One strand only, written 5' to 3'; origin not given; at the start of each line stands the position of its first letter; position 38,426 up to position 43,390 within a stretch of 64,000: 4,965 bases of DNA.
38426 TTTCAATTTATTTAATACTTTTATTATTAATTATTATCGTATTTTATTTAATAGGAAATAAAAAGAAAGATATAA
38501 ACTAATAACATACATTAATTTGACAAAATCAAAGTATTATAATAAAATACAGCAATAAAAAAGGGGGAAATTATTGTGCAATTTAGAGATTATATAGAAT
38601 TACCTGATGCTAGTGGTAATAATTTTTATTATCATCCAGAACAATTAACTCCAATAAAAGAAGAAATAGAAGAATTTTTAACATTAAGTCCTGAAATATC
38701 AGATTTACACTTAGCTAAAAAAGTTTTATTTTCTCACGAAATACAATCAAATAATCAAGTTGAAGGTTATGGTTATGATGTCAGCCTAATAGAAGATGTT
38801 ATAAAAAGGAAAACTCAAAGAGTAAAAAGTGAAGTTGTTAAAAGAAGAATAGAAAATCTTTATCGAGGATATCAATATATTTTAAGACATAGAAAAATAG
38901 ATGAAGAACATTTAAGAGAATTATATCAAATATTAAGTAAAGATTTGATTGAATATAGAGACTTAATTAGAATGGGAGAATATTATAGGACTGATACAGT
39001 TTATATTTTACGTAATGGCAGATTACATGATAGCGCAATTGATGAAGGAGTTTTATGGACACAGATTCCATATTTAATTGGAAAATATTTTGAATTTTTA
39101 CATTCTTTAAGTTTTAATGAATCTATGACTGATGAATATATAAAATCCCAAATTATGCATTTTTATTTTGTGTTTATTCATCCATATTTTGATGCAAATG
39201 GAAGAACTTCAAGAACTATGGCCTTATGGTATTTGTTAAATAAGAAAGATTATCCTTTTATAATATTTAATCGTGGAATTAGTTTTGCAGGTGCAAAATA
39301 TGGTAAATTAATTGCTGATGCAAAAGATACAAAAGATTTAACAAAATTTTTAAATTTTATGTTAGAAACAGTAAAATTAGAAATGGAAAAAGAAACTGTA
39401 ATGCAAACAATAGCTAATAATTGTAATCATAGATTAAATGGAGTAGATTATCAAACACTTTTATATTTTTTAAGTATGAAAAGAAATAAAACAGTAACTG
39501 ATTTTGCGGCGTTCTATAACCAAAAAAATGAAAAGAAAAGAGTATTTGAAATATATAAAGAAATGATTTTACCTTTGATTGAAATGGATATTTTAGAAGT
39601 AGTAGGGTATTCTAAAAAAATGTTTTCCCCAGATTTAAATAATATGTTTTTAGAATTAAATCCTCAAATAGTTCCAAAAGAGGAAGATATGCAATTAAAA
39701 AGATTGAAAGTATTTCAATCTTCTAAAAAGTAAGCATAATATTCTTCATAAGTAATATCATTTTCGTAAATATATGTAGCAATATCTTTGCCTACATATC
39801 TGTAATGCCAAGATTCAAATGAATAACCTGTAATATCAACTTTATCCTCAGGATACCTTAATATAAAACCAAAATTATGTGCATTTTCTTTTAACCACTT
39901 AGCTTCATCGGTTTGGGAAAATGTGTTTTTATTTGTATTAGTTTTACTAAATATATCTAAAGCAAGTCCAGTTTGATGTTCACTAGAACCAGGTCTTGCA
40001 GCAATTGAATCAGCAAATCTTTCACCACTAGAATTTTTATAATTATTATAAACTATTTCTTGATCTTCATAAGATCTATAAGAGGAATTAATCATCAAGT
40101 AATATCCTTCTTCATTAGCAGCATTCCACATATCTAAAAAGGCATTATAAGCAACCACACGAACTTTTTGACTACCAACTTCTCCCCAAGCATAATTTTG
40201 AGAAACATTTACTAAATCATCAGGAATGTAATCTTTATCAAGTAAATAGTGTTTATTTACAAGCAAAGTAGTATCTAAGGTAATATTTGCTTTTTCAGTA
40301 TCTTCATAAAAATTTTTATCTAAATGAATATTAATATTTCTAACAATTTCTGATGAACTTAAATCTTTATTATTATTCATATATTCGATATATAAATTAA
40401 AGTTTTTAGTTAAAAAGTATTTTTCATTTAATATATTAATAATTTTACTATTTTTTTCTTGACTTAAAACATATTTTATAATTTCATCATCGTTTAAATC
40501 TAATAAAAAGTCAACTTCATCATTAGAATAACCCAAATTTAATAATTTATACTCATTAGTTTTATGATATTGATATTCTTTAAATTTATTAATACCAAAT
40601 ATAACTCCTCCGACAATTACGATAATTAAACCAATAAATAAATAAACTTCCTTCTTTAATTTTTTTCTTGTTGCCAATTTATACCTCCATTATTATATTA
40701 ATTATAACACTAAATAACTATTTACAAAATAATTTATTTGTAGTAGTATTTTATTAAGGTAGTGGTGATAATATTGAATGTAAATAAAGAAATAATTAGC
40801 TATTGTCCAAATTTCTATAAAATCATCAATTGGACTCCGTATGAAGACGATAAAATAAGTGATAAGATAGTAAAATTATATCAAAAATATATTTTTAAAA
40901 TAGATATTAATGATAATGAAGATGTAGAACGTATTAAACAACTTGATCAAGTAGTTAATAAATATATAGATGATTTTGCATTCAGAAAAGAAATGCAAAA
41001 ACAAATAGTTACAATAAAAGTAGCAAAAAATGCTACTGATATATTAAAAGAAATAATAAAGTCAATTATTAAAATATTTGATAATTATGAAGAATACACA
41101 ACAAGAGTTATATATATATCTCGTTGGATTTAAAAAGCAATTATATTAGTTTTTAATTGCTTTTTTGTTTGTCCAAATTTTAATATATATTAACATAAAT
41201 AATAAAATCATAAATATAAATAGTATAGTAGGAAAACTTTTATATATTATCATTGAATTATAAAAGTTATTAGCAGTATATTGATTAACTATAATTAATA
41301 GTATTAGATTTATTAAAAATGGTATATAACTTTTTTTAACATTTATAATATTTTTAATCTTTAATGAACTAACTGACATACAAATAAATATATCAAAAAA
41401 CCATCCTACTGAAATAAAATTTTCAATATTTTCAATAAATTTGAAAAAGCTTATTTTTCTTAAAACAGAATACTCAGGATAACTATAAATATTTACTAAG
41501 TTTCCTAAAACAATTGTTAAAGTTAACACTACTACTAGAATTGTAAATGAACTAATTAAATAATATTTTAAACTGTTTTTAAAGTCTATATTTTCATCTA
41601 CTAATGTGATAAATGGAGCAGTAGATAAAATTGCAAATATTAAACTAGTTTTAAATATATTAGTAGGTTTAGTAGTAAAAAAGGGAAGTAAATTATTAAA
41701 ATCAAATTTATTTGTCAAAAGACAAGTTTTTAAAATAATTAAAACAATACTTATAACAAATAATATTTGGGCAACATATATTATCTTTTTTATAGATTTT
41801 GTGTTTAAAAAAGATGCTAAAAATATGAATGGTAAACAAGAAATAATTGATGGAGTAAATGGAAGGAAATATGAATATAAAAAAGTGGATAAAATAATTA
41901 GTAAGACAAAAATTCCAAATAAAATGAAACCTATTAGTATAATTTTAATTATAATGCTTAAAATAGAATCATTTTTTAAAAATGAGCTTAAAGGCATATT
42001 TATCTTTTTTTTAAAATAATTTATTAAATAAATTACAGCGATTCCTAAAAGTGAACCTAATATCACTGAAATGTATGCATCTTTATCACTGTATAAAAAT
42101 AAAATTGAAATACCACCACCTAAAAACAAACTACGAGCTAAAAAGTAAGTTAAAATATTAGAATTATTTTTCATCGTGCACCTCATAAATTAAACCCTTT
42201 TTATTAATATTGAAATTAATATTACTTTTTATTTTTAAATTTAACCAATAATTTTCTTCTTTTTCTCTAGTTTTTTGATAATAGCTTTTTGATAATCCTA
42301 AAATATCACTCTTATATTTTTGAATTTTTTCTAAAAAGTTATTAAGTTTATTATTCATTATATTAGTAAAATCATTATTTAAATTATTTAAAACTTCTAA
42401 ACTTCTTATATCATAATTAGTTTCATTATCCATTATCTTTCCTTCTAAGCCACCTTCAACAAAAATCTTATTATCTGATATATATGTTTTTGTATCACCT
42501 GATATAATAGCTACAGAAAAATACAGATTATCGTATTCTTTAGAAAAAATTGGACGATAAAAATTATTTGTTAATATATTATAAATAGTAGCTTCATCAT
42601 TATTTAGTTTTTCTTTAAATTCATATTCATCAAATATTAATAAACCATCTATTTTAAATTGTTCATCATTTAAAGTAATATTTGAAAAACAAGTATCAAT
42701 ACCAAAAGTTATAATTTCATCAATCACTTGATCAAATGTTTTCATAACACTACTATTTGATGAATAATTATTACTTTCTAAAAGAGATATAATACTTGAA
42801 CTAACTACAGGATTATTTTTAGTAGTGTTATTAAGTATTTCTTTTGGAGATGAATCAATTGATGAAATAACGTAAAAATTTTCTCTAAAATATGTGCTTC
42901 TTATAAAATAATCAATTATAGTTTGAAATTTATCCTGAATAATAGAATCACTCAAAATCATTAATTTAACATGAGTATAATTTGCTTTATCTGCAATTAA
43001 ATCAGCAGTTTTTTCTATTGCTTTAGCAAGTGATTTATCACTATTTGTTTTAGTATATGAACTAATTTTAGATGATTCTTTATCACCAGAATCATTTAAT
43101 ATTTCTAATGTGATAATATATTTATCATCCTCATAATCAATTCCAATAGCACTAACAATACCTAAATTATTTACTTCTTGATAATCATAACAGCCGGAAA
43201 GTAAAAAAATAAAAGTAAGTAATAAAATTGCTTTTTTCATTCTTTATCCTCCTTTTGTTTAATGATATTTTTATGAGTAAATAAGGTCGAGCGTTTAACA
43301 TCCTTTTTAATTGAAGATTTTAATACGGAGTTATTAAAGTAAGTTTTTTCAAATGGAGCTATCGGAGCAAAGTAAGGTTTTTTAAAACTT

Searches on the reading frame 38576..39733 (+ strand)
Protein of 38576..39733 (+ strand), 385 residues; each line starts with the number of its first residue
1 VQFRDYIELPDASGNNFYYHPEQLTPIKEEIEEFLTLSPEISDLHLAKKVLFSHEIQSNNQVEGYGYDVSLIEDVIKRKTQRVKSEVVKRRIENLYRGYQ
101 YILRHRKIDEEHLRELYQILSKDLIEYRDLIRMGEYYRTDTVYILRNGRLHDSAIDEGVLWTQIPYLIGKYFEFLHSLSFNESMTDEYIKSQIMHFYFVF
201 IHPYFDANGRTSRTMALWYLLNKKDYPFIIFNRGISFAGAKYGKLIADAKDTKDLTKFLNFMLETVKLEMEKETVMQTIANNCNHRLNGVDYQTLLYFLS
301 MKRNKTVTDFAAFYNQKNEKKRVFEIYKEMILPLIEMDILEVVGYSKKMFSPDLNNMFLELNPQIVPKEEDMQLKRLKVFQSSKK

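Call 31: search_protein_families(library=ncbifam, proteins=[window:38576-39733:+], max_evalue=0.00001)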
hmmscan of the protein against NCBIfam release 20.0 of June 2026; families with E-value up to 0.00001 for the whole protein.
window:38576-39733:+ (385 aa): 1 family
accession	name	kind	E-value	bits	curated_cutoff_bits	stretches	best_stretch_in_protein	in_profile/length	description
NF046030.1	ProtAdlyltaseSoFic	equivalog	5.2e-11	42.1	550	1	173-268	168-261/361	protein adenylyltransferase Fic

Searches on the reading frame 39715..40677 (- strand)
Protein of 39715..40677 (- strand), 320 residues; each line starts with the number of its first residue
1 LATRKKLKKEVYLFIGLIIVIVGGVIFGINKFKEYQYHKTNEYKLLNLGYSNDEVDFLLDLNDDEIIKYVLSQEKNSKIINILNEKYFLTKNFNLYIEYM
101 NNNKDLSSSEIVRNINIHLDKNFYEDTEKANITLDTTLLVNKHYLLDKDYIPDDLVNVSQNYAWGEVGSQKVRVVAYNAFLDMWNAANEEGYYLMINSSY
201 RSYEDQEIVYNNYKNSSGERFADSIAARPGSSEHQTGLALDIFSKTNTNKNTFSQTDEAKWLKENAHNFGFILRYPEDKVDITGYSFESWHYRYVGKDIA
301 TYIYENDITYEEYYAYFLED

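Call 31: search_protein_families(library=ncbifam, proteins=[window:39715-40677:-], max_evalue=0.00001)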
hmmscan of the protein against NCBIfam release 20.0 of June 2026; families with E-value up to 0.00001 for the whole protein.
window:39715-40677:- (320 aa): 5 families
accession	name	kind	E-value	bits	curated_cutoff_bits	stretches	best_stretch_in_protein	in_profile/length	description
NF041194.1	LD_carboxy_LdcB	exception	6.4e-35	120.8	275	1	154-315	16-174/180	LD-carboxypeptidase LdcB/DacB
NF000380.1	vanXY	equivalog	4.9e-32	110.9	250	1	138-316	3-178/179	D,D-carboxypeptidase/D,D-dipeptidase VanXY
NF000473.1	vanY_BG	exception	4.1e-31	108.4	400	1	168-314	123-271/274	VanY-B/VanY-G family D-Ala-D-Ala carboxypeptidase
NF000472.1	vanY_AFMPt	exception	2.6e-30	105.6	425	1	98-319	25-234/283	VanY-A/VanY-F/VanY-M family D-Ala-D-Ala carboxypeptidase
NF000149.1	vanXY_G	exception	2e-21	76.3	500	1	127-316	7-192/254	D-Ala-D-Ala dipeptidase/D-Ala-D-Ala carboxypeptidase VanXY-G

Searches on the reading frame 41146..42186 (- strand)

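Call 31: search_protein_families(library=ncbifam, proteins=[window:41146-42186:-], max_evalue=0.00001)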
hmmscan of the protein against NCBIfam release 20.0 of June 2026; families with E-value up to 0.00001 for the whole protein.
window:41146-42186:- (346 aa): 2 families
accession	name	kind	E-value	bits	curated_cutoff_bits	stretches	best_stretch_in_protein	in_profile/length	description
TIGR00912.1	2A0309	subfamily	3e-19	69.6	139.55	1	30-342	29-354/357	endospore germination permease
NF052516.1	SpGerGerXB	equivalog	7.2e-07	28.7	600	1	26-342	24-353/355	spore germination protein GerXB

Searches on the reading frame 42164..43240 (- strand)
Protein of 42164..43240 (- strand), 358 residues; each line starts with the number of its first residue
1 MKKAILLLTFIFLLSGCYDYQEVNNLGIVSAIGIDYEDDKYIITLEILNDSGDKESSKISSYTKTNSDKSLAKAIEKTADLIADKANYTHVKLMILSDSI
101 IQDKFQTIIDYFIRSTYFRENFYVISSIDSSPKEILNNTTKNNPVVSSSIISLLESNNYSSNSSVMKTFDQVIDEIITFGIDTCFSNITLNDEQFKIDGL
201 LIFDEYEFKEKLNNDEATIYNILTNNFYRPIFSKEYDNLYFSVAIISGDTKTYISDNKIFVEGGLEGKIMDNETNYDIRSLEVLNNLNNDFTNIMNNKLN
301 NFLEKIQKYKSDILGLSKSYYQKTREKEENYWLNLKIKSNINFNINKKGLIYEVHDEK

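Call 31: search_protein_families(library=ncbifam, proteins=[window:42164-43240:-], max_evalue=0.00001)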
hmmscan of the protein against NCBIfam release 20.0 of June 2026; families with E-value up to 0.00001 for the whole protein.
window:42164-43240:- (358 aa): 2 families
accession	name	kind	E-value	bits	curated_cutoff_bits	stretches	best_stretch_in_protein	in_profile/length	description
TIGR02887.1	spore_ger_x_C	subfamily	5.2e-55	186.9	163.25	1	2-351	3-370/371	Ger(x)C family spore germination protein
NF052517.1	SpGerGerXC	equivalog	1.3e-13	51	500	1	2-143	2-149/300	spore germination protein GerXC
